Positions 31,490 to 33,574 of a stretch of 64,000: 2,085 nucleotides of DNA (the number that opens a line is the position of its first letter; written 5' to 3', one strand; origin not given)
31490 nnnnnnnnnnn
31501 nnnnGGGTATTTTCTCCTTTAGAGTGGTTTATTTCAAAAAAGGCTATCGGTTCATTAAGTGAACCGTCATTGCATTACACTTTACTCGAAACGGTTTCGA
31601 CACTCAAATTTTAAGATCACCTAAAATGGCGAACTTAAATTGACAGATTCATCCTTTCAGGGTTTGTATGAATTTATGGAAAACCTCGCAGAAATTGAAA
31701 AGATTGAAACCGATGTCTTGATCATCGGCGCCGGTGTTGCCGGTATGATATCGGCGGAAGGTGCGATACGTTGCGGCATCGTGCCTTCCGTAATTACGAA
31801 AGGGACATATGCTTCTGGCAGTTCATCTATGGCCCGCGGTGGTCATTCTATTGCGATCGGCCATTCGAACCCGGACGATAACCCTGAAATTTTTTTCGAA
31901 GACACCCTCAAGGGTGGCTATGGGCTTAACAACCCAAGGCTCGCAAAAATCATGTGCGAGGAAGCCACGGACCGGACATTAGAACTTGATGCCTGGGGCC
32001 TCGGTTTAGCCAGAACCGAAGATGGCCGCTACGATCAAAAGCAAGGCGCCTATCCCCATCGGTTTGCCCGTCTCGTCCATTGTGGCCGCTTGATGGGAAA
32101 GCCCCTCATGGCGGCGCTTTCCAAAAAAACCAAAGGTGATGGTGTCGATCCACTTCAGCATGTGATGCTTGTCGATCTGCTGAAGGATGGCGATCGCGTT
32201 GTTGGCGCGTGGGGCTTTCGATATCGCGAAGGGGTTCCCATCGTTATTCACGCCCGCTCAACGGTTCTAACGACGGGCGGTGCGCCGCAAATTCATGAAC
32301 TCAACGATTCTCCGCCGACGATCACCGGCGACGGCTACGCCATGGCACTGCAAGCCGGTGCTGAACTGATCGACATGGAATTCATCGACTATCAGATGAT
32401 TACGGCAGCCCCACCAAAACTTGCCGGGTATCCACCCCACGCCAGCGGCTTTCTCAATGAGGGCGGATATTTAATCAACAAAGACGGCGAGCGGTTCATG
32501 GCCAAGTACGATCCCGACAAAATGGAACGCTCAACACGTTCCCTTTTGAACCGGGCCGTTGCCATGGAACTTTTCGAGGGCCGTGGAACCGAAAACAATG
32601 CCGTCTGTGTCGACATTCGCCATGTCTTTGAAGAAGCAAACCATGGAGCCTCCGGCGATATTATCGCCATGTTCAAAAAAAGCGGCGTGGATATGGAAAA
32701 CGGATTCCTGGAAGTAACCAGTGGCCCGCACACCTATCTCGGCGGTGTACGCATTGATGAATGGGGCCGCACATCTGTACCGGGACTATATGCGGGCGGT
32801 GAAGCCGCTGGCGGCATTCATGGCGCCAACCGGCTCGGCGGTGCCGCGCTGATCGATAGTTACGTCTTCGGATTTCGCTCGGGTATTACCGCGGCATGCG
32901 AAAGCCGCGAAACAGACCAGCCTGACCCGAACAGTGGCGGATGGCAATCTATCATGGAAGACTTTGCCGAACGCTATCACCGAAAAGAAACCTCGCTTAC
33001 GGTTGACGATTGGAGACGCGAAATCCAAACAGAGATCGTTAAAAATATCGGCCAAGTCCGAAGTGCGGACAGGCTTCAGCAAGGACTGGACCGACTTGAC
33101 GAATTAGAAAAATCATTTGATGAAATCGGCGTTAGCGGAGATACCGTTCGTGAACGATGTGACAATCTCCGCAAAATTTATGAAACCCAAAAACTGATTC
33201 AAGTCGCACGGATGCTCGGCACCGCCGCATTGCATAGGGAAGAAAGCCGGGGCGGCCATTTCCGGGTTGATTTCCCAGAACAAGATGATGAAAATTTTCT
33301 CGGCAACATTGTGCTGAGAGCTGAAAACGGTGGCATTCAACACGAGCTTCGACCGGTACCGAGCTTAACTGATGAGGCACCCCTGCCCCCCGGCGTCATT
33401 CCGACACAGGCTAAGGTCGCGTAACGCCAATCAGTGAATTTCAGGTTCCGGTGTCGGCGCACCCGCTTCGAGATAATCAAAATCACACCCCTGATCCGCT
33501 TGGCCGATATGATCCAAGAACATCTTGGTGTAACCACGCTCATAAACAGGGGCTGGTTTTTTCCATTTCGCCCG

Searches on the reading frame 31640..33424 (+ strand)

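Call 3: search_protein_families(library=pfam, proteins=[window:31640-33424:+], max_evalue=0.01)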
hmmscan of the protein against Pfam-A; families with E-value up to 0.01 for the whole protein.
window:31640-33424:+ (594 aa): 4 families
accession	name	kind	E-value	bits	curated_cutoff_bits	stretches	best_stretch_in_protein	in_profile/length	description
PF00890.30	FAD_binding_2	-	2.3e-58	198.8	20.4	1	25-404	1-414/414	FAD binding domain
PF02910.25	Succ_DH_flav_C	-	1.6e-23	83.5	20.8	1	459-573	1-116/130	Fumarate reductase flavoprotein C-term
PF07992.20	Pyr_redox_2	-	5e-06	26.6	26.1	0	366-393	253-281/291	Pyridine nucleotide-disulphide oxidoreductase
PF01946.23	Thi4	-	0.0065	16.2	26.2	0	19-39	13-33/235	Thi4 family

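Call 31: search_protein_families(library=ncbifam, proteins=[window:31640-33424:+], max_evalue=0.00001)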
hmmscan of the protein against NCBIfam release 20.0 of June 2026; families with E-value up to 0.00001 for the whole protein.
window:31640-33424:+ (594 aa): 32 families (the best 25 are shown)
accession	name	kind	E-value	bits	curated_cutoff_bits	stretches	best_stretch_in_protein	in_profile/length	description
NF004900.0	PRK06263.1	equivalog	3.2e-115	385.8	718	1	20-565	4-540/546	fumarate reductase (CoM/CoB) subunit TfrA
TIGR01812.1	sdhA_frdA_Gneg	subfamily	8.4e-99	331.6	567.3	1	25-573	1-556/568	succinate dehydrogenase or fumarate reductase, flavoprotein subunit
NF005866.0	PRK07803.1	equivalog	1.3e-93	314.2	819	2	18-296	3-293/631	fumarate reductase/succinate dehydrogenase flavoprotein subunit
NF004724.0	PRK06069.1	subfamily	3.1e-88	296.4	826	1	20-573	2-565/577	succinate dehydrogenase/fumarate reductase flavoprotein subunit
NF005867.0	PRK07804.1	equivalog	2e-81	273.9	639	1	22-565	17-535/548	L-aspartate oxidase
TIGR00551.1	nadB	equivalog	4.4e-79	266.5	452.75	1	23-546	2-489/489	L-aspartate oxidase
TIGR01816.1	sdhA_forward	equivalog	2.6e-78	263.6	727.35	1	24-563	3-555/584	succinate dehydrogenase flavoprotein subunit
NF005037.0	PRK06452.1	equivalog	1.4e-77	261.5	862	1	19-573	1-554/566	succinate dehydrogenase flavoprotein subunit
NF005701.0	PRK07512.1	equivalog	1.5e-74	251.2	528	1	19-551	5-489/516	L-aspartate oxidase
NF005978.0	PRK08071.1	equivalog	2.4e-73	247.3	621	1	23-549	3-494/514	L-aspartate oxidase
NF005636.0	PRK07395.1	subfamily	8.2e-73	245.5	723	1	22-551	11-540/560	L-aspartate oxidase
NF004613.0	PRK05945.1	equivalog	1.5e-67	228.5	824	1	23-573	3-563/575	succinate dehydrogenase/fumarate reductase flavoprotein subunit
NF006686.0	PRK09231.1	equivalog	6.3e-63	213.2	854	1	20-557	2-552/598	fumarate reductase (quinol) flavoprotein subunit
NF042982.1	MFR_Fp_SdhA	equivalog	1.5e-60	205.3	1100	1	23-563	47-591/612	8-methylmenaquinol:fumarate reductase flavoprotein subunit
NF006567.0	PRK09077.1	equivalog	2.7e-59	200.8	629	1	20-552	5-525/537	L-aspartate oxidase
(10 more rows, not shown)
